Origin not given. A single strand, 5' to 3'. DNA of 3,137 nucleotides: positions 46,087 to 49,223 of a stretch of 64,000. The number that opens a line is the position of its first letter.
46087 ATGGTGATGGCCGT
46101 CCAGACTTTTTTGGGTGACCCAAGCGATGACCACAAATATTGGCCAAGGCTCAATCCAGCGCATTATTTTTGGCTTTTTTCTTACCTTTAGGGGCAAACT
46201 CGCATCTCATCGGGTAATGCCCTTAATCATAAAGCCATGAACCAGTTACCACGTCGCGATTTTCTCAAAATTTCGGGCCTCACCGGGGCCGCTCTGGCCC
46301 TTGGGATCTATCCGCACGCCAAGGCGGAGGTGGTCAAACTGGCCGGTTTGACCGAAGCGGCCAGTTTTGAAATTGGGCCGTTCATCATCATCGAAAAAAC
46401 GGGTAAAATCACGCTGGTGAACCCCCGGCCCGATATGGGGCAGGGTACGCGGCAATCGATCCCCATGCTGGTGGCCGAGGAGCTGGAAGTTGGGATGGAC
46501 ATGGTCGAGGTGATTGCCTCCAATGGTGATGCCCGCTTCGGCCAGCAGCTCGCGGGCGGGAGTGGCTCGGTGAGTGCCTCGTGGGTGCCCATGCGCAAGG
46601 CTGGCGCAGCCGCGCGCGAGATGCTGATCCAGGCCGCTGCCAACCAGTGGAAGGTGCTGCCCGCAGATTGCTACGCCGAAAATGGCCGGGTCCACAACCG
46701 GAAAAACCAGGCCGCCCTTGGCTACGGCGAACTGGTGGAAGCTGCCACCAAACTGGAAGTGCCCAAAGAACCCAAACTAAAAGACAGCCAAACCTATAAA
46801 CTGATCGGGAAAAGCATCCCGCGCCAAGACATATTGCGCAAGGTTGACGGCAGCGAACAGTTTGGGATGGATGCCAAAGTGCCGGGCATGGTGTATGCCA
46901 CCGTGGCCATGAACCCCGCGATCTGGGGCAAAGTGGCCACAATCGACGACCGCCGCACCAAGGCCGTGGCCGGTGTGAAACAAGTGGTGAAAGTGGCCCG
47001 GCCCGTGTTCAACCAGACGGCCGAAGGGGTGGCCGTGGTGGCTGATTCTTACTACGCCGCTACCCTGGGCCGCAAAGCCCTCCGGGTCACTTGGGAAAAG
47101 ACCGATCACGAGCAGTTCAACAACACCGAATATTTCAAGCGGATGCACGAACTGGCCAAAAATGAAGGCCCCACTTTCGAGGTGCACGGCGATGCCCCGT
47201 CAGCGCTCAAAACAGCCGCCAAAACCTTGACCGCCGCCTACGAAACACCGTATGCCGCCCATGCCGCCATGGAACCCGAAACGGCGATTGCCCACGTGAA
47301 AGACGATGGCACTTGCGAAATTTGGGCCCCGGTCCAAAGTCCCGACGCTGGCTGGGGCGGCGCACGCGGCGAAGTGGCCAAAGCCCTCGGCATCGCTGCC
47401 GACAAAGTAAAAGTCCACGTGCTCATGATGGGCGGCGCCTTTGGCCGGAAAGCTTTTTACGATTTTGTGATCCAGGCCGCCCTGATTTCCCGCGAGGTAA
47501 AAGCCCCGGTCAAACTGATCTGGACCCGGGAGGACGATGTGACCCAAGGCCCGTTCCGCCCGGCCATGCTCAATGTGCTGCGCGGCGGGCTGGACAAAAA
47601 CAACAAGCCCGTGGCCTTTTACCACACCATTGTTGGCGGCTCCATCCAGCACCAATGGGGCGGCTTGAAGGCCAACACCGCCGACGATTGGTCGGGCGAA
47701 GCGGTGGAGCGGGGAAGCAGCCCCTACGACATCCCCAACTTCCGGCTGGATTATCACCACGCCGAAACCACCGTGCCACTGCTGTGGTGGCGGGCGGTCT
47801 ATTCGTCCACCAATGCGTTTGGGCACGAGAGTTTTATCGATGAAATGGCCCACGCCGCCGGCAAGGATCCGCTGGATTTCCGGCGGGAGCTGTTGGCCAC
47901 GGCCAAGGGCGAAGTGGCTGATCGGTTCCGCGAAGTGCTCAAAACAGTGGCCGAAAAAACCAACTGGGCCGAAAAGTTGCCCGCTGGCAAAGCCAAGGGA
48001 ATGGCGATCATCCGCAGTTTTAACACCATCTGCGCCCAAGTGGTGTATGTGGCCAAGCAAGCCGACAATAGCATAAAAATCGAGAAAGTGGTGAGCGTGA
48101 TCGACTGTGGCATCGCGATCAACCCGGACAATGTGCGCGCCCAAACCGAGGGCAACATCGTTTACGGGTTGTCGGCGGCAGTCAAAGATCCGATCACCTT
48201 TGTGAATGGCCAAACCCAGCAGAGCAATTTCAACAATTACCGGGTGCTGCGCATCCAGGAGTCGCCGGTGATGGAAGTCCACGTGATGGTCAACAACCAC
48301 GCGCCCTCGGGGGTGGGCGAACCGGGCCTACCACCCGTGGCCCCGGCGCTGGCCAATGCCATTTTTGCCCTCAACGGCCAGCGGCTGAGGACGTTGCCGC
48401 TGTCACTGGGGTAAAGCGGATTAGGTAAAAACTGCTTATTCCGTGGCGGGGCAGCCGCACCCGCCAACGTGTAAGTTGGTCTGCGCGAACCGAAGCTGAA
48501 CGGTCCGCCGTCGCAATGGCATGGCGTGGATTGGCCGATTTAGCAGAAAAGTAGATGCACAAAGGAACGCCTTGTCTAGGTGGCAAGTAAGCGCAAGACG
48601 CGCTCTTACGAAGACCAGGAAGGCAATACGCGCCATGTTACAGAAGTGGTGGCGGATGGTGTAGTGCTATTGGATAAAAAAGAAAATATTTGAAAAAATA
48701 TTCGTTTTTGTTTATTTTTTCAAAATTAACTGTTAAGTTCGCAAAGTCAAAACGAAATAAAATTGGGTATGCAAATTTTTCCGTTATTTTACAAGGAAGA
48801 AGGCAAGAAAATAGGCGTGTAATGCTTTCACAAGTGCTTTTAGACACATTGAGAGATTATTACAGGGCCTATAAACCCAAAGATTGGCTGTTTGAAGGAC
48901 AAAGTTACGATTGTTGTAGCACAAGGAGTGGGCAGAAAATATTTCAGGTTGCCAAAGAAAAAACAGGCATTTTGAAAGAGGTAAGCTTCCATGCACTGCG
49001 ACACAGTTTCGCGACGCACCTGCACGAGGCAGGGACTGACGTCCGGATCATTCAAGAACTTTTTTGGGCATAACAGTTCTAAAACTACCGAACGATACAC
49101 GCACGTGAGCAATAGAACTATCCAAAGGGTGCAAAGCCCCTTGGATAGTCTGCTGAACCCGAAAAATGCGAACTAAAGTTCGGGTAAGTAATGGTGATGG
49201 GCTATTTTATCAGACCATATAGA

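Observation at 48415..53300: Low-GC defence-like island: AAA_21 ATPase plus a coupled small gene, flanked by an integrase remnant and a degenerate IS1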

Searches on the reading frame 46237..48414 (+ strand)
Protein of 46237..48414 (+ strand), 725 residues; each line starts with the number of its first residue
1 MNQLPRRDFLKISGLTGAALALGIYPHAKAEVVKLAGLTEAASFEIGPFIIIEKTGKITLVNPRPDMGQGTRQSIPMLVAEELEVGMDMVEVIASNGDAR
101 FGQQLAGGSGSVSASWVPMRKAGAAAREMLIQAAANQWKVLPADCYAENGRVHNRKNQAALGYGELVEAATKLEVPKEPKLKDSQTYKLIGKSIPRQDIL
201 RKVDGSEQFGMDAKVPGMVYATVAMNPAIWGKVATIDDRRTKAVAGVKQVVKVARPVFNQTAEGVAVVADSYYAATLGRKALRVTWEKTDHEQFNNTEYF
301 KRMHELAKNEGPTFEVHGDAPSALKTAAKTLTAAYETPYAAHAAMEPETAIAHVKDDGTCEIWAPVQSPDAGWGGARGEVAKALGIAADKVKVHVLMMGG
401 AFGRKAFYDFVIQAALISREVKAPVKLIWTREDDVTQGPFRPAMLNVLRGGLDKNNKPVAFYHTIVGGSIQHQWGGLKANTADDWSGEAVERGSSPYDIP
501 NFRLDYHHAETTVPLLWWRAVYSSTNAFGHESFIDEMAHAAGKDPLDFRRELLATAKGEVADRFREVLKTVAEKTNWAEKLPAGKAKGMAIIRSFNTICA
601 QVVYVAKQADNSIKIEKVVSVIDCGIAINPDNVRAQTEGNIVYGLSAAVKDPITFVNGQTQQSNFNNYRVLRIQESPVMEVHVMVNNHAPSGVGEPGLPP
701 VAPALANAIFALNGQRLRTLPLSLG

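Call 3: search_protein_families(library=pfam, proteins=[window:46237-48414:+], max_evalue=0.01)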
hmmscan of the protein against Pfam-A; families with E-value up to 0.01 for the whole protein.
window:46237-48414:+ (725 aa): 3 families
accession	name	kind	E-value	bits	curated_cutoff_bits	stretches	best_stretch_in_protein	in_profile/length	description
PF02738.23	MoCoBD_1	-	2.1e-35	122.4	27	1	313-551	12-242/244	Molybdopterin cofactor-binding domain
PF20256.3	MoCoBD_2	-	9.2e-28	98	27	2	49-189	51-185/283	Molybdopterin cofactor-binding domain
PF10518.14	TAT_signal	-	5.5e-05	23.3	22.7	1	5-23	3-21/21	TAT (twin-arginine translocation) pathway signal sequence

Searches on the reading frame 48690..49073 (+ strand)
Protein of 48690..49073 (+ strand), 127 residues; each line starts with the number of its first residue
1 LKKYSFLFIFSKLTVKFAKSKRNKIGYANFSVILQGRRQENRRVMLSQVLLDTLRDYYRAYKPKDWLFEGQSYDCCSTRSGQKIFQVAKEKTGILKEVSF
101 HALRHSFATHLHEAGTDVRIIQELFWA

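Call 3: search_protein_families(library=pfam, proteins=[window:48690-49073:+], max_evalue=0.01)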
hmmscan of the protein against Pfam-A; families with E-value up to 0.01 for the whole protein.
window:48690-49073:+ (127 aa): 1 family
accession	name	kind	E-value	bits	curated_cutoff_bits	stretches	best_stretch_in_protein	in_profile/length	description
PF00589.27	Phage_integrase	-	7.2e-16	58.9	27.1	1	33-124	58-153/172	Phage integrase family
